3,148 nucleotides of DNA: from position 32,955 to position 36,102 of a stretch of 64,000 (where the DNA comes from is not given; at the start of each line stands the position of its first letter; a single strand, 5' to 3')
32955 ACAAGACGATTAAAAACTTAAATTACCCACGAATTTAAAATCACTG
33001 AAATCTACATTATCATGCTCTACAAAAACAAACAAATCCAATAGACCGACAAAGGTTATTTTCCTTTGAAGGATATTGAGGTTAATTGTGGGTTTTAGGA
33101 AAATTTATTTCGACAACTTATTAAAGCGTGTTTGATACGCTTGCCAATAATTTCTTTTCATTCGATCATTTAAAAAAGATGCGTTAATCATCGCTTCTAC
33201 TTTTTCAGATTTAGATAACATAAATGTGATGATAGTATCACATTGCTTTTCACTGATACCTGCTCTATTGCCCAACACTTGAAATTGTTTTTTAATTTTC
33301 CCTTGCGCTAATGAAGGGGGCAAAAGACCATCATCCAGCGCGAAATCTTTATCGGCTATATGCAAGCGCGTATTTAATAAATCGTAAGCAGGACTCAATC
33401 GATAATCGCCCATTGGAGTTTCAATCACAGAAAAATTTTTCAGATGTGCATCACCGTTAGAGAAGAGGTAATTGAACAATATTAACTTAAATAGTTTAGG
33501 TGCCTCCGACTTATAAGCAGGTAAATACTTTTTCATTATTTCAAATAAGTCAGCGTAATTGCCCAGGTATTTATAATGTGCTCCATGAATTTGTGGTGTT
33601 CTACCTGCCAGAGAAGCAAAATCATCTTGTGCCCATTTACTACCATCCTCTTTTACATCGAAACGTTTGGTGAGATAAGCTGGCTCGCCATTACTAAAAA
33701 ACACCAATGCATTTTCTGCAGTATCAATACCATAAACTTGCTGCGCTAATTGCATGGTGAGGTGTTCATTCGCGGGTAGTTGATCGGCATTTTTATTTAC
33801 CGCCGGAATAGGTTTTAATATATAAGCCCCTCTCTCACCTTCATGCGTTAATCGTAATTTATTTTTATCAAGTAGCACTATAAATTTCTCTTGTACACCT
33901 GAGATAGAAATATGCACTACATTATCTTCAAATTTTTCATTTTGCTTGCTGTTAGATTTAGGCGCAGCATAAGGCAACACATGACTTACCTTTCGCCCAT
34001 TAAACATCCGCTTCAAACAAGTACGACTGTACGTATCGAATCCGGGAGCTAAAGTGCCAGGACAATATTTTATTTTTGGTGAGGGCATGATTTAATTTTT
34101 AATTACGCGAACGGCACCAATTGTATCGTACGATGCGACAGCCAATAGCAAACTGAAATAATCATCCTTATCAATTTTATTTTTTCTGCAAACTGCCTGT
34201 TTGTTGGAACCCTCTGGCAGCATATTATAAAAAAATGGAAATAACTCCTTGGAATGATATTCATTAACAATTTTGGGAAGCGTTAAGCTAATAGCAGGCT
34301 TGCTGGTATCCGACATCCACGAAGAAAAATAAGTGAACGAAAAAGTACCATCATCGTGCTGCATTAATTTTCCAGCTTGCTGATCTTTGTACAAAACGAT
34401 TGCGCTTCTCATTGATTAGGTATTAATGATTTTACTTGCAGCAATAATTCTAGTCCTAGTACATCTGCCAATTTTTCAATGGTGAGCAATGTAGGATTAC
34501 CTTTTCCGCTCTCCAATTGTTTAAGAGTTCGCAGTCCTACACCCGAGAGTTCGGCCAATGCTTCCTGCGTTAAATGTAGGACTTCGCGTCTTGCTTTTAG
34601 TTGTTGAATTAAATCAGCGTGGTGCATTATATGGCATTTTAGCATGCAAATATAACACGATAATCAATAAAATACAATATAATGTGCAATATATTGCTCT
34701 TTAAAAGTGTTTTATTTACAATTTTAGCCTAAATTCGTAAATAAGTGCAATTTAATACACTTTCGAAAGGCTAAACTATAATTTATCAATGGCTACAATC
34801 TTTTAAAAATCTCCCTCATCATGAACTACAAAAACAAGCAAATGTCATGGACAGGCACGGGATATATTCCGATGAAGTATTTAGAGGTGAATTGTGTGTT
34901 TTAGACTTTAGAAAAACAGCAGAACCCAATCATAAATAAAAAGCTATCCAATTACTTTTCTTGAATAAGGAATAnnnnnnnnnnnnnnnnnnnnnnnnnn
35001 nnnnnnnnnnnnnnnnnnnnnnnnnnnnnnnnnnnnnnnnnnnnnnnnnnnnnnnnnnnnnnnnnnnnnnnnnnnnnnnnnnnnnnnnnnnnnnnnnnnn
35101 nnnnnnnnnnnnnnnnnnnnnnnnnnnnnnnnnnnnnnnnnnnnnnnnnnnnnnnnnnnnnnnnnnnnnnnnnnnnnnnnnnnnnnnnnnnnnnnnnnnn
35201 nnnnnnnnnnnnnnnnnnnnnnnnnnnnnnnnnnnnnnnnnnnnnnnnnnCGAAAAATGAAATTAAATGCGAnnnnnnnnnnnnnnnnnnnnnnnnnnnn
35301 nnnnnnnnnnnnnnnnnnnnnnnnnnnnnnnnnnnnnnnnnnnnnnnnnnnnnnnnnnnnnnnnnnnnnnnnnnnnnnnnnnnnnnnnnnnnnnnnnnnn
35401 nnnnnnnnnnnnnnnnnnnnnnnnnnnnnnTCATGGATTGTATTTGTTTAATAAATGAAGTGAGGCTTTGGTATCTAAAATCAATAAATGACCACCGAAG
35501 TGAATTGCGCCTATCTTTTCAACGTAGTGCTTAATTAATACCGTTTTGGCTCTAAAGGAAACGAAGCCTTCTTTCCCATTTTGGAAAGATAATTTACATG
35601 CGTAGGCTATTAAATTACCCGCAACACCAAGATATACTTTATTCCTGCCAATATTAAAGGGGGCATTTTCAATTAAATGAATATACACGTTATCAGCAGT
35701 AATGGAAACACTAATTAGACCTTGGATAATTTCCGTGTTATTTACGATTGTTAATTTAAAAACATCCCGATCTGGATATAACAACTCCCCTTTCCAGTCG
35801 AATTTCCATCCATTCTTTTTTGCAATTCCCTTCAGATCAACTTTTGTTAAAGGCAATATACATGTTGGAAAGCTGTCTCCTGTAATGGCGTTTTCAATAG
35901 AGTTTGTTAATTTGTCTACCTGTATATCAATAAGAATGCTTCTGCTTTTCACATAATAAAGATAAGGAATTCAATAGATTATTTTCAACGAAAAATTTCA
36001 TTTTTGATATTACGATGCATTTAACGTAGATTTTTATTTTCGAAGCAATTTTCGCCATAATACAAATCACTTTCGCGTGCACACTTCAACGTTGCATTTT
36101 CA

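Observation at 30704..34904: Three ungapped copies of the 3' end of the rhodanese-thioredoxin gene bracket two cargo cassettes (a TonB receptor and HipBST)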

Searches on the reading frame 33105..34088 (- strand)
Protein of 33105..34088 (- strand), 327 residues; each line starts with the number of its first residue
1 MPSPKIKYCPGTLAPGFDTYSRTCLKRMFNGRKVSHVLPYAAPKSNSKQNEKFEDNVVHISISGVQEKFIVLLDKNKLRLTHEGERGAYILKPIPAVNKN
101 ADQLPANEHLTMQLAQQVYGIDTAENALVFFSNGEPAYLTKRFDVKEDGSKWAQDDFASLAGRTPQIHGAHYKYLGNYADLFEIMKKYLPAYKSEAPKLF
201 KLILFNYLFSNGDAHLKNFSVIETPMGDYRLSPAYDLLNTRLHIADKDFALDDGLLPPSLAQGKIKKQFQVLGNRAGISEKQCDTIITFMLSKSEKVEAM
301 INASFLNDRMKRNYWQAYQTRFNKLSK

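Call 35: search_protein_families(library=pfam, max_evalue=0.01, proteins=[window:33105-34088:-])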
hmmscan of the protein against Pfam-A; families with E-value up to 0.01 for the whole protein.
window:33105-34088:- (327 aa): 1 family
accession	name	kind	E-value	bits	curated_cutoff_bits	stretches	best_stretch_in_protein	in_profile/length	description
PF07804.18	HipA_C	-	1.2e-40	139.9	30.5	1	60-293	1-208/213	HipA-like C-terminal domain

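Call 46: search_protein_families(library=padloc, max_evalue=0.01, proteins=[window:33105-34088:-])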
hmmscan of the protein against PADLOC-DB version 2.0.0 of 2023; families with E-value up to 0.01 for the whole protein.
window:33105-34088:- (327 aa): 4 families
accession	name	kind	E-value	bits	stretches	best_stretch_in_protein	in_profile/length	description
PDLC04340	PDC-M03A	-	6.6e-08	30.4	1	181-236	114-166/280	-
PDLC04339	PDC-M03A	-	2.9e-05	21.5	1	184-236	123-173/293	-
PDLC04342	PDC-M03A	-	0.0018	15.9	1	202-237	154-190/299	-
PDLC04344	PDC-M03A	-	0.0041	14.6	1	198-236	149-187/305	-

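Call 48: find_homologous_proteins(query=window:33105-34085:-, max_evalue=1e-60)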
Query window:33105-34085:- (326 aa): 7806 proteins with E <= 1e-60 among 8000 candidates; the best 120 are listed.
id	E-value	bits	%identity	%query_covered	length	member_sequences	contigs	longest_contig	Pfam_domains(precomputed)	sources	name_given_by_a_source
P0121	5.2e-207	705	94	100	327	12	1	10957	PF07804.19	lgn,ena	-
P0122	1.0e-206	703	94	100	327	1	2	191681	PF07804.19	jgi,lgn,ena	jgi:serine/threonine-protein kinase HipA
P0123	3.7e-199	679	91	100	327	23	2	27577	PF07804.19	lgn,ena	-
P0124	4.6e-199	678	90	100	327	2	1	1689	PF07804.19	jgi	jgi:serine/threonine-protein kinase HipA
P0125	4.9e-197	672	88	100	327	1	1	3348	PF07804.19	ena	-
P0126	9.0e-197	671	89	100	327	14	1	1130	PF07804.19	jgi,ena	jgi:serine/threonine-protein kinase HipA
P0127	2.2e-196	670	89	100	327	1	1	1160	PF07804.19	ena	-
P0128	2.0e-175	601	79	100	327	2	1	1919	PF07804.19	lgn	-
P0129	1.8e-173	594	78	99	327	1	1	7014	PF07804.19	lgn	-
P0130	5.2e-173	593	78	100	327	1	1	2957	PF07804.19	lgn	-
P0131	3.9e-167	574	75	100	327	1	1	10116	PF07804.19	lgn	-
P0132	2.6e-163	561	75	99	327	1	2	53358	PF07804.19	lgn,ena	-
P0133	1.9e-162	558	74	99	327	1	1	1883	PF07804.19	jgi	jgi:serine/threonine-protein kinase HipA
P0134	1.9e-161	555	73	99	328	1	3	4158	PF07804.19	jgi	jgi:serine/threonine-protein kinase HipA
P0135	1.4e-160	552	73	99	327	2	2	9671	PF07804.19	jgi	jgi:serine/threonine-protein kinase HipA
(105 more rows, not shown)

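Call 49: find_encoding_contigs(protein=P0122, flank=10000, max_places=6)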
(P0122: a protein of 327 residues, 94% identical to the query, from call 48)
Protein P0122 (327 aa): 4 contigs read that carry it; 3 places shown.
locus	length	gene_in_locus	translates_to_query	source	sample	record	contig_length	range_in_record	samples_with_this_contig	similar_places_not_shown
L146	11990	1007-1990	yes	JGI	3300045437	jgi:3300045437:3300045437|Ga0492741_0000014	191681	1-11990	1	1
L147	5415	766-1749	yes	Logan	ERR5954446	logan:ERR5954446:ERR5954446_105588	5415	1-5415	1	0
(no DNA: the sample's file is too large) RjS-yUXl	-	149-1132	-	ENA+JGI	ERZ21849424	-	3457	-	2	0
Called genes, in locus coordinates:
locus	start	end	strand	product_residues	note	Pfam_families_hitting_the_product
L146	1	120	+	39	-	?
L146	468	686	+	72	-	PF13560:HTH_31, PF01381:HTH_3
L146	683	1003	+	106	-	PF13657:Couple_hipA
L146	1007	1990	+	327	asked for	PF07804:HipA_C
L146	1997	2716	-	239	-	PF00581:Rhodanese, PF00085:Thioredoxin, PF13098:Thioredoxin_2 (weak), PF13905:Thioredoxin_8 (weak)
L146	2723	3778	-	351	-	PF21088:MS_channel_1st, PF00924:MS_channel_2nd, PF21082:MS_channel_3rd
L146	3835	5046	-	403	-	PF02812:ELFV_dehydrog_N, PF00208:ELFV_dehydrog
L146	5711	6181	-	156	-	PF09837:DUF2064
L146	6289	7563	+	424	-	PF02403:Seryl_tRNA_N, PF00587:tRNA-synt_2b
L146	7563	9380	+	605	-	PF00515:TPR_1 (faint), PF07719:TPR_2 (faint), PF13176:TPR_7 (faint), PF13181:TPR_8 (faint), PF13424:TPR_12 (faint), PF13428:TPR_14 (faint), PF13431:TPR_17 (faint), PF13174:TPR_6 (weak), +2 more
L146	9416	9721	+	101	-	PF14114:DUF4286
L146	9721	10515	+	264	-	PF00398:RrnaAD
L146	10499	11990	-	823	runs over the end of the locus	PF07715:Plug, PF00593:TonB_dep_Rec_b-barrel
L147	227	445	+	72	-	PF13560:HTH_31, PF01381:HTH_3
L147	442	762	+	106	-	PF13657:Couple_hipA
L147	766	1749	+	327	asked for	PF07804:HipA_C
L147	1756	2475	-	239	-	PF00581:Rhodanese, PF00085:Thioredoxin, PF13098:Thioredoxin_2 (weak), PF13905:Thioredoxin_8 (weak)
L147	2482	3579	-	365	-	PF21088:MS_channel_1st, PF00924:MS_channel_2nd, PF21082:MS_channel_3rd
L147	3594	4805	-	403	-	PF02812:ELFV_dehydrog_N, PF00208:ELFV_dehydrog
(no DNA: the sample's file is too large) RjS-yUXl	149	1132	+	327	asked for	PF07804:HipA_C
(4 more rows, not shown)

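Call 50: find_encoding_contigs(protein=P0123, flank=10000, max_places=6)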
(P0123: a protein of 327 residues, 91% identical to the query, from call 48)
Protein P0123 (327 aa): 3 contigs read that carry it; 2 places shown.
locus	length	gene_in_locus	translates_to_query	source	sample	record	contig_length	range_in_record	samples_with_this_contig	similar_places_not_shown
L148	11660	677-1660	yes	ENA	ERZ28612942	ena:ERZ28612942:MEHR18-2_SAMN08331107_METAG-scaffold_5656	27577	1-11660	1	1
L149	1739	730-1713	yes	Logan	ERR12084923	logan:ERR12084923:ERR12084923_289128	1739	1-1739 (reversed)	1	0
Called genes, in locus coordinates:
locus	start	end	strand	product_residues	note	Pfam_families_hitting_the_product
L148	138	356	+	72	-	PF12844:HTH_19 (weak), PF13560:HTH_31, PF01381:HTH_3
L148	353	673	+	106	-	PF13657:Couple_hipA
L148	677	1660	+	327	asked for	PF07804:HipA_C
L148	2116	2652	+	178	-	PF04982:TM_HPP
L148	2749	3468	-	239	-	PF00581:Rhodanese, PF13905:Thioredoxin_8 (faint), PF00085:Thioredoxin, PF13098:Thioredoxin_2 (weak), PF05768:Glrx-like (faint)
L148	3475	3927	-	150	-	PF00924:MS_channel_2nd, PF21082:MS_channel_3rd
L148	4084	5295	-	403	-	PF02812:ELFV_dehydrog_N, PF00208:ELFV_dehydrog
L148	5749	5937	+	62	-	-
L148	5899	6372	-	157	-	PF09837:DUF2064 (weak)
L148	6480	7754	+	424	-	PF02403:Seryl_tRNA_N, PF00587:tRNA-synt_2b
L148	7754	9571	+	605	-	PF13432:TPR_16 (faint), PF00515:TPR_1 (faint), PF07719:TPR_2 (faint), PF13176:TPR_7 (faint), PF13181:TPR_8 (faint), PF13424:TPR_12 (faint), PF13428:TPR_14 (faint), PF13174:TPR_6 (weak), +1 more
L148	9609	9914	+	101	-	PF14114:DUF4286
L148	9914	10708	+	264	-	PF00398:RrnaAD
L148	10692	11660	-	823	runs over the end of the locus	PF07715:Plug, PF00593:TonB_dep_Rec_b-barrel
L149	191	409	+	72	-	PF12844:HTH_19 (weak), PF13560:HTH_31, PF01381:HTH_3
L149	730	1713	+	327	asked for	PF07804:HipA_C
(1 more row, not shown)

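Call 51: find_encoding_contigs(protein=P0121, flank=10000, max_places=6)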
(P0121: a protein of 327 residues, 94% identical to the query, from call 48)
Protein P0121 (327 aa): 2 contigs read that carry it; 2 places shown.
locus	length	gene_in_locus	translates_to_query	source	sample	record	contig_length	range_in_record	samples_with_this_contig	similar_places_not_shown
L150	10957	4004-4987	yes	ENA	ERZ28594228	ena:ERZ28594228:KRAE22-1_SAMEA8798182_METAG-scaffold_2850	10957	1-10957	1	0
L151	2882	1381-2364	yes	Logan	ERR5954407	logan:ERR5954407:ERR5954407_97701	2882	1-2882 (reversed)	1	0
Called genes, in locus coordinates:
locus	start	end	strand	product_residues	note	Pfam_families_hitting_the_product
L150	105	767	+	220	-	PF13847:Methyltransf_31, PF02390:Methyltransf_4, PF08242:Methyltransf_12 (weak), PF13649:Methyltransf_25 (weak)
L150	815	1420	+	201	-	PF04011:LemA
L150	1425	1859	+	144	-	PF04536:TPM_phosphatase, PF17174:DUF5130 (weak)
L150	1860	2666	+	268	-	PF04536:TPM_phosphatase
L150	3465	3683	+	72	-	PF13560:HTH_31, PF01381:HTH_3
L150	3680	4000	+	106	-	PF13657:Couple_hipA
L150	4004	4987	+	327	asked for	PF07804:HipA_C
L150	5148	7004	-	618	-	PF07715:Plug, PF00593:TonB_dep_Rec_b-barrel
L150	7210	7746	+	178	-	PF04982:TM_HPP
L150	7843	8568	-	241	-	PF00581:Rhodanese, PF00085:Thioredoxin, PF13098:Thioredoxin_2 (weak), PF13905:Thioredoxin_8 (faint)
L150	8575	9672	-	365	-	PF21088:MS_channel_1st, PF00924:MS_channel_2nd, PF21082:MS_channel_3rd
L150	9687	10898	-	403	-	PF02812:ELFV_dehydrog_N, PF00208:ELFV_dehydrog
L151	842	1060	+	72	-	PF13560:HTH_31, PF01381:HTH_3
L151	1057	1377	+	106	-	PF13657:Couple_hipA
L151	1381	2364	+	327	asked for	PF07804:HipA_C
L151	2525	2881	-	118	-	?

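Call 67: find_encoding_contigs(protein=P0132, flank=6000, max_places=4)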
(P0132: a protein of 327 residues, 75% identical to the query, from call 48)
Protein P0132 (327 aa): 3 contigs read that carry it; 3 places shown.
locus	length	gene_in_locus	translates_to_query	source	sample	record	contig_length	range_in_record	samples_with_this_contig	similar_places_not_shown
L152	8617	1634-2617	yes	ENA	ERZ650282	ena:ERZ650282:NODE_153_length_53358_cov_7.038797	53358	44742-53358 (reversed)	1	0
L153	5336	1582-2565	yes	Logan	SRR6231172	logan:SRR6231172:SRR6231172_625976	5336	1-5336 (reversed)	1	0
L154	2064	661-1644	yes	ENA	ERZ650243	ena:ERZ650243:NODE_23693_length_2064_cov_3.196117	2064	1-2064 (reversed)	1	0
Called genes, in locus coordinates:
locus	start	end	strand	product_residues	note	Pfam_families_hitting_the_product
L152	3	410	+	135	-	?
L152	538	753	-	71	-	-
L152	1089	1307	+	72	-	PF12844:HTH_19 (weak), PF13560:HTH_31, PF01381:HTH_3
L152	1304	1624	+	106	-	PF13657:Couple_hipA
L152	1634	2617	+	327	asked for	PF07804:HipA_C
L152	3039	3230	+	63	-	PF00313:CSD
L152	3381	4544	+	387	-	PF22020:RlmL_1st, PF02926:THUMP, PF01170:UPF0020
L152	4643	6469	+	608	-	PF07715:Plug, PF00593:TonB_dep_Rec_b-barrel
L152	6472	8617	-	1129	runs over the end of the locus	PF00801:PKD (faint), PF13573:SprB, PF18911:PKD_4, PF13585:CHU_C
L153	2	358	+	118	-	?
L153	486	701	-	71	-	-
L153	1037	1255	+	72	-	PF12844:HTH_19 (weak), PF13560:HTH_31, PF01381:HTH_3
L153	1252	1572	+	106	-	PF13657:Couple_hipA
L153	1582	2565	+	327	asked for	PF07804:HipA_C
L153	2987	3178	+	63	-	PF00313:CSD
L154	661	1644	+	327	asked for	PF07804:HipA_C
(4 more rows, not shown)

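Call 68: find_encoding_contigs(protein=P0129, flank=6000, max_places=4)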
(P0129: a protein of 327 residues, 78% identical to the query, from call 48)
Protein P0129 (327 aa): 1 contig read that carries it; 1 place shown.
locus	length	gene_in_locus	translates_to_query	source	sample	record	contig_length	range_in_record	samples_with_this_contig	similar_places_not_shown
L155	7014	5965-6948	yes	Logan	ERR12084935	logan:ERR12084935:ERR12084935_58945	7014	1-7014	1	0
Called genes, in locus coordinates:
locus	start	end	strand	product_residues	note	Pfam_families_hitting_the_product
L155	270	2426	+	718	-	PF07697:7TMR-HDED, PF07698:7TM-7TMR_HD, PF01966:HD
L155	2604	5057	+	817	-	PF13620:CarboxypepD_reg, PF13715:CarbopepD_reg_2, PF07715:Plug, PF00593:TonB_dep_Rec_b-barrel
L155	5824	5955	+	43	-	-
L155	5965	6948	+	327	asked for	PF07804:HipA_C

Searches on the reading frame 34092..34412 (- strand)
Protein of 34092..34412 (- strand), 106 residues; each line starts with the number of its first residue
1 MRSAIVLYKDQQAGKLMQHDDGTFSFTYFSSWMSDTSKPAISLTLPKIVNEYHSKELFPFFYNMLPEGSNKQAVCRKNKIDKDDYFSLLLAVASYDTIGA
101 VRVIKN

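Call 35: search_protein_families(library=pfam, max_evalue=0.01, proteins=[window:34092-34412:-])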
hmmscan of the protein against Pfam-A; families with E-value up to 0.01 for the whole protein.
window:34092-34412:- (106 aa): 1 family
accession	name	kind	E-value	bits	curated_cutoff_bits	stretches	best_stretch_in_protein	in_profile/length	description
PF13657.11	Couple_hipA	-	2.6e-22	79.6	22.5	1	5-103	2-98/99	HipA N-terminal domain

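Call 46: search_protein_families(library=padloc, max_evalue=0.01, proteins=[window:34092-34412:-])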
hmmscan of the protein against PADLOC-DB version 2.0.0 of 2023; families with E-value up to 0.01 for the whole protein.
window:34092-34412:- (106 aa): 4 families
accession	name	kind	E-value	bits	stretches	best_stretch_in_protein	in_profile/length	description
PDLC04347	PDC-M03B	-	6e-06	24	1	14-66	23-73/245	-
PDLC04349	PDC-M03B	-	2e-05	22.3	1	14-90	26-103/232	-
PDLC04348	PDC-M03B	-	0.00022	19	1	14-70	23-79/248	-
PDLC04352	PDC-M03B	-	0.0055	14.3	1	13-79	23-96/250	-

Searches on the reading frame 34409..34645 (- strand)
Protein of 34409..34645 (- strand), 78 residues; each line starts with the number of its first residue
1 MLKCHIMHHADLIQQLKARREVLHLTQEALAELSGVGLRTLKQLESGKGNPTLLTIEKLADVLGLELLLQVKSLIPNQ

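Call 46: search_protein_families(library=padloc, max_evalue=0.01, proteins=[window:34409-34645:-])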
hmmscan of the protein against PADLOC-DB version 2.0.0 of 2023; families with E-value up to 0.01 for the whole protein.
window:34409-34645:- (78 aa): 15 families
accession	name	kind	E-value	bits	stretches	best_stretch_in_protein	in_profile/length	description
PDLC02926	HTH_VI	-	5.4e-09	34.2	1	13-66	3-56/92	-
PDLC03664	Control_protein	-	2.1e-06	26.1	1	3-66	2-68/74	control protein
PDLC03949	RmrA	-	2.3e-06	24.7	1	15-65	6-56/363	-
PDLC03946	RmrA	-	3.4e-06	24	1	15-64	6-55/357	-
PDLC03665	Control_protein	-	2.9e-05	22.3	1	14-67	14-65/77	control protein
PDLC03951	RmrA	-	4.3e-05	20.6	1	14-67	11-64/400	-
PDLC03954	RmrA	-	9.6e-05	19.5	1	14-69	13-68/380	-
PDLC03666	Control_protein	-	0.00013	20.3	1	22-67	17-62/77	control protein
PDLC03953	RmrA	-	0.00017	18.9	1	10-65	4-59/373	-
PDLC03947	RmrA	-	0.00026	17.9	1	12-66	12-66/383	-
PDLC03952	RmrA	-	0.00034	17.6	1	14-64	25-75/395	-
PDLC04142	capH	-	0.00045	19.2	1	12-75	7-66/103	capH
PDLC03671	Control_protein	-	0.0011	17.2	1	12-63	15-66/84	control protein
PDLC03944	RmrA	-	0.0073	13.4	1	14-64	9-59/384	-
PDLC03669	Control_protein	-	0.0097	14.2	0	2-51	2-49/96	control protein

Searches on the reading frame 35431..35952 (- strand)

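Call 35: search_protein_families(library=pfam, max_evalue=0.01, proteins=[window:35431-35952:-])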
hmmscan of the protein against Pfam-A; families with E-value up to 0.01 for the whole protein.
window:35431-35952:- (173 aa): 0 families

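Call 46: search_protein_families(library=padloc, max_evalue=0.01, proteins=[window:35431-35952:-])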
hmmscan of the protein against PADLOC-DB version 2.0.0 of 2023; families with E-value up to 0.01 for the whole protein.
window:35431-35952:- (173 aa): 1 family
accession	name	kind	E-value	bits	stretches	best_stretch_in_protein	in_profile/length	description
PDLC03355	MTase_II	-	0.0051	14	1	12-79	164-231/377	Type II methyltransferase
